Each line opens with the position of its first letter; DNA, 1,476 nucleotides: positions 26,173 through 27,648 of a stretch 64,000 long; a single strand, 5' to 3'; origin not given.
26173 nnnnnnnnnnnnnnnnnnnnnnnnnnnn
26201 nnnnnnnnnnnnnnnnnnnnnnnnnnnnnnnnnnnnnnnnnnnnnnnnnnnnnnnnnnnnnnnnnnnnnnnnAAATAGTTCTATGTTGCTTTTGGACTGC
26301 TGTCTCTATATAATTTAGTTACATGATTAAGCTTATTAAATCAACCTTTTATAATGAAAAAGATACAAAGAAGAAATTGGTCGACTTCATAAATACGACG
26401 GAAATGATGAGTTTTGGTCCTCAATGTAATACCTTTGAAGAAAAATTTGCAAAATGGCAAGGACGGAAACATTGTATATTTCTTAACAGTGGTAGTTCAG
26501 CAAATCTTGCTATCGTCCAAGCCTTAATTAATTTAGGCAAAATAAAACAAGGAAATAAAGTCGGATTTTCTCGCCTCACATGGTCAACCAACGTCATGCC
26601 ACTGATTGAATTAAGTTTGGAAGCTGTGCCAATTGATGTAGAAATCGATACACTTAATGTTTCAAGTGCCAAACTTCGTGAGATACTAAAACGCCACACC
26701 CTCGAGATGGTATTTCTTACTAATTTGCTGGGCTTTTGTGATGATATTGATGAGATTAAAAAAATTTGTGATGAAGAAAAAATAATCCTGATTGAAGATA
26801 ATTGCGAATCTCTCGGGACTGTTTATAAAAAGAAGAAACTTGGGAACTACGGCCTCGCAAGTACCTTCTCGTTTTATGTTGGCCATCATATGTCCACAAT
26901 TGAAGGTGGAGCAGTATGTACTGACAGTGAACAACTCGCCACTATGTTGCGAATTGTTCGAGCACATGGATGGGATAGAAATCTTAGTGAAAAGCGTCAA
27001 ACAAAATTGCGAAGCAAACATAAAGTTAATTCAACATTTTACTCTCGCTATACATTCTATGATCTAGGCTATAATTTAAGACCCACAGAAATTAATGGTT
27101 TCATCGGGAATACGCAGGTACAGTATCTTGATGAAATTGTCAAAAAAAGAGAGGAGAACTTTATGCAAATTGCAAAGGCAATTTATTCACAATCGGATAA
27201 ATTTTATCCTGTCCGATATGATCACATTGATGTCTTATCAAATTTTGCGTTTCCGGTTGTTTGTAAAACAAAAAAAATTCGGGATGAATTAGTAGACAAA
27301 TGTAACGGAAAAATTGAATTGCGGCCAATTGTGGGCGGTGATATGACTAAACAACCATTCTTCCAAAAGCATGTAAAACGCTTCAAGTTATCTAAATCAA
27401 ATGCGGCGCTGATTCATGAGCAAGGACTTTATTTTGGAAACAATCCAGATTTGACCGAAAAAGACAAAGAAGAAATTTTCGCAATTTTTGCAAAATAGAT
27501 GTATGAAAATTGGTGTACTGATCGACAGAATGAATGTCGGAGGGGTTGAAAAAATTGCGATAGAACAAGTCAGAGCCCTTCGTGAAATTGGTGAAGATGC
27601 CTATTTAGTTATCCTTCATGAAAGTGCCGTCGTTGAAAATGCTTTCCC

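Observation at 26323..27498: DegT-family enzyme with Lys-to-His active-site substitution: a 3,6-dideoxyhexose (colitose/ascarylose-type) branch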

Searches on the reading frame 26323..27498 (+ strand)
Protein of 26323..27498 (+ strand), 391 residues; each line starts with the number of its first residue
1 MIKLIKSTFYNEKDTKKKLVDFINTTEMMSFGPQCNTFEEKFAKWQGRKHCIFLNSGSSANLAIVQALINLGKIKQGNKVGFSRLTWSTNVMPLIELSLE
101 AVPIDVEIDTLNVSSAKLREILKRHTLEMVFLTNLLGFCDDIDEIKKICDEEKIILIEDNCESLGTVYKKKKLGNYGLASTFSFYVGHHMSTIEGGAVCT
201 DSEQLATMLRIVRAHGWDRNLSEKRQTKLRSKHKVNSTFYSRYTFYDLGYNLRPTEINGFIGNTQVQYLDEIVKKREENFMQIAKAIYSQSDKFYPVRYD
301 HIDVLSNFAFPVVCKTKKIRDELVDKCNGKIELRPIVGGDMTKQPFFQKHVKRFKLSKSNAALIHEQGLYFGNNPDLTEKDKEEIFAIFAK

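Call 3: search_protein_families(library=ncbifam, proteins=[window:26323-27498:+], max_evalue=0.001)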
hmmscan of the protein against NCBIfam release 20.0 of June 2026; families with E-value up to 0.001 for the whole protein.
window:26323-27498:+ (391 aa): 14 families
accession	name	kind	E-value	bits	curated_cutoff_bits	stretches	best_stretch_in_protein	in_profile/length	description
NF011936.0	PRK15407.1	equivalog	2e-62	211.3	423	1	27-387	59-430/440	lipopolysaccharide biosynthesis protein RfbH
TIGR03588.1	PseC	equivalog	4.4e-39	134.5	423.5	1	20-357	17-346/380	UDP-4-amino-4,6-dideoxy-N-acetyl-beta-L-altrosamine transaminase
TIGR04181.1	NHT_00031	hypoth_equivalog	8.2e-37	126.9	420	1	13-359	10-346/359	LegC family aminotransferase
NF008658.2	PRK11658.1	equivalog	2.4e-30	105.4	631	1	28-286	28-270/379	UDP-4-amino-4-deoxy-L-arabinose aminotransferase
NF008687.0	PRK11706.1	equivalog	7e-22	77.7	375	1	35-325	33-307/375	dTDP-4-amino-4,6-dideoxygalactose transaminase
TIGR04427.1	PLP_DesI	equivalog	1.4e-18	67.2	650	1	23-222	42-234/390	dTDP-4-dehydro-6-deoxyglucose aminotransferase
TIGR02379.1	ECA_wecE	subfamily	9.4e-16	57.5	434.85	1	44-292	42-273/376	dTDP-4-amino-4,6-dideoxy-D-glucose transaminase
NF006003.0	PRK08133.1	equivalog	3.8e-08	32.4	522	1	33-216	66-244/396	O-succinylhomoserine sulfhydrylase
NF006347.0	PRK08574.1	equivalog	1.8e-06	27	477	1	33-209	53-223/385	cystathionine gamma-synthase family protein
TIGR01326.1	OAH_OAS_sulfhy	subfamily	6.9e-06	25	495.1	1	32-204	56-221/418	O-acetylhomoserine aminocarboxypropyltransferase/cysteine synthase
TIGR00858.1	bioF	equivalog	3e-05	22.9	426.45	1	36-78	69-106/365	8-amino-7-oxononanoate synthase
TIGR01979.1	sufS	subfamily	0.00011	21.2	475.1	1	42-208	71-241/403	SufS family cysteine desulfurase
NF005526.0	PRK07179.1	equivalog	0.00066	18.4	428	0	34-69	100-135/407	alpha-hydroxyketone-type quorum-sensing autoinducer synthase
TIGR01977.1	am_tr_V_EF2568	hypoth_equivalog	0.00072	18.7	377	0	46-168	60-182/376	cysteine desulfurase family protein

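Call 4: search_protein_families(library=pfam, proteins=[window:26323-27498:+], max_evalue=0.001)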
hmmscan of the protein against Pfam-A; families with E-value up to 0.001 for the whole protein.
window:26323-27498:+ (391 aa): 3 families
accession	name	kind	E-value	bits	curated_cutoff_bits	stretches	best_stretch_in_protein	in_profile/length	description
PF01041.23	DegT_DnrJ_EryC1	-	3.9e-62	211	19.8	1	13-387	5-357/360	DegT/DnrJ/EryC1/StrS aminotransferase family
PF01053.26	Cys_Met_Meta_PP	-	2.1e-07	30.3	27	1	32-284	51-263/381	Cys/Met metabolism PLP-dependent enzyme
PF00266.25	Aminotran_5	-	0.00014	21.4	21.5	1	34-164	44-180/371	Aminotransferase class-V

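Call 5: search_solved_structures(query=window:26323-27495:+, max_evalue=0.001, show_alignments=4)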
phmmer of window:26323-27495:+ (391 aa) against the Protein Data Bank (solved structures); distinct sequences matched with E-value up to 0.001: 57.
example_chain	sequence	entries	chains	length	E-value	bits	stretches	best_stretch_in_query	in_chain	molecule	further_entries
2gms_A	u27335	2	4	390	7.5e-58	199.4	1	14-374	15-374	Putative pyridoxamine 5-phosphate-dependent dehydrase, Wbdk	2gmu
3b8x_A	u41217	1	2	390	7.3e-57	196.1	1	14-374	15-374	Pyridoxamine 5-phosphate-dependent dehydrase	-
2r0t_A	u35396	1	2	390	1.4e-56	195.2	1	14-374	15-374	Pyridoxamine 5-phosphate-dependent dehydrase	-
3gr9_A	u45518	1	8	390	1.5e-56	195.1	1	14-374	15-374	ColD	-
3bcx_A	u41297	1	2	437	2.3e-41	145.1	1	32-383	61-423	CDP-6-deoxy-L-threo-D-glycero-4-hexulose-3-dehydrase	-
3bb8_A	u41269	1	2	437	4.1e-40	141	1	32-383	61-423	CDP-4-keto-6-deoxy-D-glucose-3-dehydrase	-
9wvy_A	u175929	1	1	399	2.1e-30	109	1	20-283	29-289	Putative NDP-4-keto-6-deoxyglucose-3-dehydratase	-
3bn1_A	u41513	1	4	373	4.2e-25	91.6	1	19-220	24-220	Perosamine synthetase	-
3dr7_A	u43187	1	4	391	5e-25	91.4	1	19-221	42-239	Putative perosamine synthetase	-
3dr4_A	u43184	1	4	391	6.8e-25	90.9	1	19-221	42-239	Putative perosamine synthetase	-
7b0m_AAA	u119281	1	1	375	3.2e-24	88.7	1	18-320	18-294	Sugar aminotransferase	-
2fn6_A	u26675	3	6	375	1.4e-23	86.6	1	12-317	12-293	AMINOTRANSFERASE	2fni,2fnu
5u1z_A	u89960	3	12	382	2e-23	86.1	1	28-263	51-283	Putative aminotransferase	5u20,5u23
5u21_A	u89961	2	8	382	2.4e-23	85.9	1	28-263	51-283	Putative aminotransferase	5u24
1o61_A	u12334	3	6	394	9.2e-20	74.1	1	25-278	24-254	aminotransferase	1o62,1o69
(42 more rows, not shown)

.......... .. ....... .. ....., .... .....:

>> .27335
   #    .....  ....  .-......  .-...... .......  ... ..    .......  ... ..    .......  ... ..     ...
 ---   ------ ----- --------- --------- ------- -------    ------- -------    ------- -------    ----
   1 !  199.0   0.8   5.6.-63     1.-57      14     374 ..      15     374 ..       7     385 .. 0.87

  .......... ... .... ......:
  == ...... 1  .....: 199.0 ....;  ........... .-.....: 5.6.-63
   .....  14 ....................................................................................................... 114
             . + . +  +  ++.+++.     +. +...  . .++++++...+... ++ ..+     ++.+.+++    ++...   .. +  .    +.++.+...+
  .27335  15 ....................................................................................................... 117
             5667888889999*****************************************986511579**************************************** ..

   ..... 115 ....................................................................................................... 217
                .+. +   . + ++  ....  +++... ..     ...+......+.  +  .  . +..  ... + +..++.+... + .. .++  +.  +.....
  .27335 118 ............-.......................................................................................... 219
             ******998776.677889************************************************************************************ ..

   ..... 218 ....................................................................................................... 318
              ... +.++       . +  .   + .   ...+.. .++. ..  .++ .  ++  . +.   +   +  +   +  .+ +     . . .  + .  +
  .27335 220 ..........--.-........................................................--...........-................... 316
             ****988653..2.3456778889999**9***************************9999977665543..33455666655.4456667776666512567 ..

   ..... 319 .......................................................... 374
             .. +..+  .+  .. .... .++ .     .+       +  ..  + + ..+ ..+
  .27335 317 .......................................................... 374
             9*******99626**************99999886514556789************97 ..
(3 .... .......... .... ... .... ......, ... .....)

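Call 12: find_homologous_proteins(query=window:26323-27495:+, max_evalue=1e-20)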
Query window:26323-27495:+ (391 aa): 7929 proteins with E <= 1e-20 among 8000 candidates; the best 120 are listed.
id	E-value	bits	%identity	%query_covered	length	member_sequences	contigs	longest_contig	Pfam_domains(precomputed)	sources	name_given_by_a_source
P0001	1.7e-262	888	100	100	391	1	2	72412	PF01053.27,PF01041.24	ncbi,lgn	ncbi:MAG: DegT/DnrJ/EryC1/StrS family aminotransferase [Candidatus Levyibacteriota bacterium]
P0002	7.1e-234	794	86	100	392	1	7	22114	PF00266.26,PF01053.27,PF01041.24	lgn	-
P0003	2.5e-233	792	87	100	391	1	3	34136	PF01053.27,PF01041.24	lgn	-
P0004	1.9e-230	782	85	100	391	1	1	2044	PF00266.26,PF01053.27,PF01041.24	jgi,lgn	-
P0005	1.3e-228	776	85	99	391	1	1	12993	PF00266.26,PF01053.27,PF01041.24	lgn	-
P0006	7.2e-226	767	84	100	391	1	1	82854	PF00266.26,PF01053.27,PF01041.24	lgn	-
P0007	5.7e-225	764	83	100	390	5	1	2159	PF00266.26,PF01053.27,PF01041.24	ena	-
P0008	9.8e-225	763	83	100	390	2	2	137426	PF01053.27,PF01041.24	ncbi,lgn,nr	ncbi:MAG: DegT/DnrJ/EryC1/StrS aminotransferase family protein [Candidatus Levybacteria bacterium]|n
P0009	2.7e-224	762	83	100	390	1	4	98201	PF01053.27,PF01041.24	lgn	-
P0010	9.0e-223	757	82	100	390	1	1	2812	PF01053.27,PF01041.24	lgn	-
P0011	1.6e-222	756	83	100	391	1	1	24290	PF00266.26,PF01053.27,PF01041.24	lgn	-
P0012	6.6e-221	751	82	100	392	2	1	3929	PF00266.26,PF01053.27,PF01041.24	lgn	-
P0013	9.8e-220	747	80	100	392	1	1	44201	PF00266.26,PF01053.27,PF01041.24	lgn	-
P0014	1.7e-217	740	79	100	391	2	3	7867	PF00266.26,PF01053.27,PF01041.24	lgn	-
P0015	2.5e-217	739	80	100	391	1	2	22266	PF01053.27,PF01041.24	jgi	jgi:CDP-6-deoxy-D-xylo-4-hexulose-3-dehydrase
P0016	9.7e-217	737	79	100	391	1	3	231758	PF00266.26,PF01053.27,PF01041.24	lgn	-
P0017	5.8e-215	731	78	100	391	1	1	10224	PF00266.26,PF01053.27,PF01041.24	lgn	-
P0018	3.5e-214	729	79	100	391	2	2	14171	PF00266.26,PF01053.27,PF01041.24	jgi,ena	jgi:Predicted pyridoxal phosphate-dependent enzyme apparently involved in regulation of cell wall bi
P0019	6.7e-214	728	79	100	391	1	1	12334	PF01053.27,PF01041.24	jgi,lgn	jgi:CDP-6-deoxy-D-xylo-4-hexulose-3-dehydrase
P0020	6.9e-214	728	79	100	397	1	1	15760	PF00266.26,PF01053.27,PF01041.24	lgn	-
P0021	8.0e-214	728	78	100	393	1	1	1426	PF01053.27,PF01041.24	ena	-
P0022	8.5e-213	724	77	100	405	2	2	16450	PF01053.27,PF01041.24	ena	-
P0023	4.8e-212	722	77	100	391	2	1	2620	PF00266.26,PF01053.27,PF01041.24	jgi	jgi:CDP-4-dehydro-6-deoxyglucose reductase, E1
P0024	7.2e-212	721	77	100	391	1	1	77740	PF00266.26,PF01053.27,PF01041.24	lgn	-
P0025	1.1e-211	721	78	100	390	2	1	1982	PF01053.27,PF01041.24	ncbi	-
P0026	4.4e-211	719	77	100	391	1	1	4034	PF00266.26,PF01053.27,PF01041.24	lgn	-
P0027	4.6e-211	719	77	100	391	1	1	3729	PF01053.27,PF01041.24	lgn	-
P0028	7.3e-211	718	77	100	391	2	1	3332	PF01053.27,PF01041.24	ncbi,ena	-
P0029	2.4e-210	716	76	100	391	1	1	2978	PF00266.26,PF01053.27,PF01041.24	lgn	-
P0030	1.7e-209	713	77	99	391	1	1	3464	PF00266.26,PF01053.27,PF01041.24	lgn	-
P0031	4.2e-209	712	76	99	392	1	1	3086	PF01053.27,PF01041.24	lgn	-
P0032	6.5e-209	711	77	100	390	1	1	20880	PF01053.27,PF01041.24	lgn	-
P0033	8.7e-209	711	77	100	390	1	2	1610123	PF01053.27,PF01041.24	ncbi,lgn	-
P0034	2.1e-208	710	76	100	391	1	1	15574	PF01053.27,PF01041.24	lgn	-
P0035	2.7e-208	709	77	100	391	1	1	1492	PF01053.27,PF01041.24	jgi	jgi:CDP-4-dehydro-6-deoxyglucose reductase, E1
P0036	5.5e-208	708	76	100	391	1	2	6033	PF00266.26,PF01053.27,PF01041.24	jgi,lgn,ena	jgi:CDP-6-deoxy-D-xylo-4-hexulose-3-dehydrase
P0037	6.1e-208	708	76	99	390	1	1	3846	PF01053.27,PF01041.24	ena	-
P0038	7.3e-208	708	76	100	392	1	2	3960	PF01053.27,PF01041.24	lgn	-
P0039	7.8e-208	708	76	100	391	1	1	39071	PF01041.24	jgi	-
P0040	9.2e-208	708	77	100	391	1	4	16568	PF01053.27,PF01041.24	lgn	-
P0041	1.5e-207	707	75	100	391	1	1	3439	PF01053.27,PF01041.24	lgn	-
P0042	1.7e-207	707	77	100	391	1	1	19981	PF00266.26,PF01053.27,PF01041.24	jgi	jgi:CDP-6-deoxy-D-xylo-4-hexulose-3-dehydrase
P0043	2.0e-207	707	76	100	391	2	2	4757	PF00266.26,PF01053.27,PF01041.24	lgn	-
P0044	3.5e-207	706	77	100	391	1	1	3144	PF01053.27,PF01041.24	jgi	jgi:CDP-4-dehydro-6-deoxyglucose reductase, E1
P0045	5.0e-207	705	76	100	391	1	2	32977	PF01053.27,PF01041.24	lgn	-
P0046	5.9e-207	705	75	100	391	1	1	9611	PF01053.27,PF01041.24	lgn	-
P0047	7.5e-207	705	76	100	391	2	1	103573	PF01053.27,PF01041.24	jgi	jgi:CDP-6-deoxy-D-xylo-4-hexulose-3-dehydrase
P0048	9.9e-207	704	76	100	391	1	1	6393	PF00266.26,PF01053.27,PF01041.24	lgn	-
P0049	1.0e-206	704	76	100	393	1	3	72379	PF01053.27,PF01041.24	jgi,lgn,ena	-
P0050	1.2e-206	704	76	100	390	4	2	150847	PF00266.26,PF01053.27,PF01041.24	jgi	jgi:CDP-4-dehydro-6-deoxyglucose reductase, E1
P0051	1.6e-206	704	76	100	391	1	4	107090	PF01053.27,PF01041.24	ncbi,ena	-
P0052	2.2e-206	703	75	100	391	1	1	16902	PF01053.27,PF01041.24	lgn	-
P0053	2.3e-206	703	77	100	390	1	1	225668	PF01053.27,PF01041.24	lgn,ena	-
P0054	2.5e-206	703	76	100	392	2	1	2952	PF01053.27,PF01041.24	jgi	-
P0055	2.7e-206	703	76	100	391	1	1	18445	PF00266.26,PF01053.27,PF01041.24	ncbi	-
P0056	3.3e-206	703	75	100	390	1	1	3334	PF01041.24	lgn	-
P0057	3.3e-206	702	75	100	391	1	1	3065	PF01053.27,PF01041.24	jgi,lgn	-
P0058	3.9e-206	702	76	100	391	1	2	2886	PF01053.27,PF01041.24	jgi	jgi:CDP-4-dehydro-6-deoxyglucose reductase, E1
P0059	4.4e-206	702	76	100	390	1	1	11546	PF00266.26,PF01053.27,PF01041.24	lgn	-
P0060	1.1e-205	701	76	100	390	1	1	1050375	PF01053.27,PF01041.24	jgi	jgi:CDP-6-deoxy-D-xylo-4-hexulose-3-dehydrase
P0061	2.0e-205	700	76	100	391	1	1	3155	PF00266.26,PF01053.27,PF01041.24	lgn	-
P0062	2.0e-205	700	76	100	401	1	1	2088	PF00266.26,PF01053.27,PF01041.24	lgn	-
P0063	3.0e-205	699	75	100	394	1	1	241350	PF00266.26,PF01053.27,PF01041.24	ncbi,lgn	-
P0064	4.1e-205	699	77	99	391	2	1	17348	PF01053.27,PF01041.24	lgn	-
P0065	5.3e-205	699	76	100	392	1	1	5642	PF00266.26,PF01053.27,PF01041.24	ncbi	-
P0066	5.6e-205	698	75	100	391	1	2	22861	PF00266.26,PF01053.27,PF01041.24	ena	-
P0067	5.7e-205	698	75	100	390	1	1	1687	PF00266.26,PF01053.27,PF01041.24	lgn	-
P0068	5.9e-205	698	74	100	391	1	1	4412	PF01053.27,PF01041.24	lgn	-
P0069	7.5e-205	698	75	100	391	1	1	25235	PF00266.26,PF01053.27,PF01041.24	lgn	-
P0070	9.5e-205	698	74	100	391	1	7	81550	PF00266.26,PF01053.27,PF01041.24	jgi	jgi:CDP-6-deoxy-D-xylo-4-hexulose-3-dehydrase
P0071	1.3e-204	697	76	100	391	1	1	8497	PF01053.27,PF01041.24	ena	-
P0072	1.4e-204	697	73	100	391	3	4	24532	PF00266.26,PF01053.27,PF01041.24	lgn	-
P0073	1.5e-204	697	75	100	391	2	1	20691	PF01053.27,PF01041.24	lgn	-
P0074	1.5e-204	697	73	100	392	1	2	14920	PF00266.26,PF01053.27,PF01041.24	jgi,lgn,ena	jgi:CDP-6-deoxy-D-xylo-4-hexulose-3-dehydrase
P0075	1.6e-204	697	75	100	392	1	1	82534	PF01053.27,PF01041.24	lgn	-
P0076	1.7e-204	697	74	100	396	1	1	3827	PF01053.27,PF01041.24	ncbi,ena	-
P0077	1.9e-204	697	77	99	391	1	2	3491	PF00266.26,PF01053.27,PF01041.24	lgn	-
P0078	2.0e-204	697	74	100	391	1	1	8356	PF00266.26,PF01053.27,PF01041.24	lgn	-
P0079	2.5e-204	696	74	100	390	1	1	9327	PF01053.27,PF01041.24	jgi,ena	-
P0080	3.7e-204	696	75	100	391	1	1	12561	PF00266.26,PF01053.27,PF01041.24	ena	-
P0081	4.8e-204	695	74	100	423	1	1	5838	PF01053.27,PF01041.24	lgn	-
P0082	4.8e-204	695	74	100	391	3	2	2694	PF01053.27,PF01041.24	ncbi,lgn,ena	-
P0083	5.3e-204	695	75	100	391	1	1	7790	PF01053.27,PF01041.24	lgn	-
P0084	6.8e-204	695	75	100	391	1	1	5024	PF01053.27,PF01041.24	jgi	-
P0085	7.2e-204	695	73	100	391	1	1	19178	PF00266.26,PF01053.27,PF01041.24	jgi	jgi:CDP-6-deoxy-D-xylo-4-hexulose-3-dehydrase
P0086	8.3e-204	695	76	100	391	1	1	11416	PF00266.26,PF01053.27,PF01041.24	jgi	jgi:CDP-6-deoxy-D-xylo-4-hexulose-3-dehydrase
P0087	9.1e-204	694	74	100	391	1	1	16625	PF00266.26,PF01053.27,PF01041.24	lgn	-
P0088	1.2e-203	694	74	100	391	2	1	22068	PF01053.27,PF01041.24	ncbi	ncbi:MAG: aminotransferase class V-fold PLP-dependent enzyme [Candidatus Saccharimonadales bacterium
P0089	1.3e-203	694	76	99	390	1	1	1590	PF00266.26,PF01053.27,PF01041.24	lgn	-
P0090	1.4e-203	694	76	100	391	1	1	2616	PF01053.27,PF01041.24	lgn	-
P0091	1.4e-203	694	74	100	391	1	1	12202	PF00266.26,PF01053.27,PF01041.24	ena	-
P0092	1.5e-203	694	73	100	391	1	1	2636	PF00266.26,PF01053.27,PF01041.24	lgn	-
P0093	1.5e-203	694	75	100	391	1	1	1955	PF01053.27,PF01041.24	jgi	-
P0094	1.6e-203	694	75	100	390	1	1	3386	PF00266.26,PF01053.27,PF01041.24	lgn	-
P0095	2.1e-203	693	74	99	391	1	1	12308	PF00266.26,PF01053.27,PF01041.24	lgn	-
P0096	2.5e-203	693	75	100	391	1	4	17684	PF01053.27,PF01041.24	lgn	-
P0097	4.7e-203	692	75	100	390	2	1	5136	PF01053.27,PF01041.24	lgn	-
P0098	5.3e-203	692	75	100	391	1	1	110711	PF01053.27,PF01041.24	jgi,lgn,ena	-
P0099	5.4e-203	692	74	100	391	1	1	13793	PF01053.27,PF01041.24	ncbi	-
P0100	6.1e-203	692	73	100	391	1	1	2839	PF01053.27,PF01041.24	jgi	jgi:CDP-6-deoxy-D-xylo-4-hexulose-3-dehydrase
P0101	6.8e-203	692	73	100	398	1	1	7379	PF01053.27,PF01041.24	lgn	-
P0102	7.2e-203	692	75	100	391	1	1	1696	PF01053.27,PF01041.24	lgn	-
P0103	7.9e-203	691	75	100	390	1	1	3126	PF01053.27,PF01041.24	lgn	-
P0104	8.0e-203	691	73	100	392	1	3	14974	PF00266.26,PF01053.27,PF01041.24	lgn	-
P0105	8.8e-203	691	74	100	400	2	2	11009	PF01053.27,PF01041.24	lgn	-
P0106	1.0e-202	691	75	99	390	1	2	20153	PF01053.27,PF01041.24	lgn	-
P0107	1.1e-202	691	74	99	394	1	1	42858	PF01053.27,PF01041.24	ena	-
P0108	1.2e-202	691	74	99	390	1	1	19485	PF01053.27,PF01041.24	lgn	-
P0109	1.8e-202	690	80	93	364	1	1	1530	PF01053.27,PF01041.24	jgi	jgi:CDP-6-deoxy-D-xylo-4-hexulose-3-dehydrase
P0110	2.1e-202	690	74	100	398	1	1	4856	PF00155.28,PF00266.26,PF01053.27,PF01041.24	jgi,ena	jgi:CDP-6-deoxy-D-xylo-4-hexulose-3-dehydrase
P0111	2.5e-202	690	74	100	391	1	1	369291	PF00266.26,PF01053.27,PF01041.24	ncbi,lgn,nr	ncbi:MAG: hypothetical protein JWN12_430 [Candidatus Saccharibacteria bacterium]|nr:hypothetical pro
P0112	2.6e-202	690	74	100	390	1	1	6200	PF00266.26,PF01053.27,PF01041.24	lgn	-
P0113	2.9e-202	690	74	100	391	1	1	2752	PF01053.27,PF01041.24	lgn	-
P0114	3.5e-202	689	75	100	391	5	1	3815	PF01053.27,PF01041.24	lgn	-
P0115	3.6e-202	689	74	100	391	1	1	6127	PF00266.26,PF01053.27,PF01041.24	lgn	-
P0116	3.7e-202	689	72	100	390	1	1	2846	PF01041.24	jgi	jgi:CDP-6-deoxy-D-xylo-4-hexulose-3-dehydrase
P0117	5.6e-202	689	75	99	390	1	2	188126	PF00266.26,PF01053.27,PF01041.24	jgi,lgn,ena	-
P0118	6.3e-202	688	73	100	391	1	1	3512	PF01053.27,PF01041.24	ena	-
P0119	7.5e-202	688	74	99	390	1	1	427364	PF01053.27,PF01041.24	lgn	-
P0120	1.1e-201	688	74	100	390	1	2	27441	PF00266.26,PF01053.27,PF01041.24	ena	-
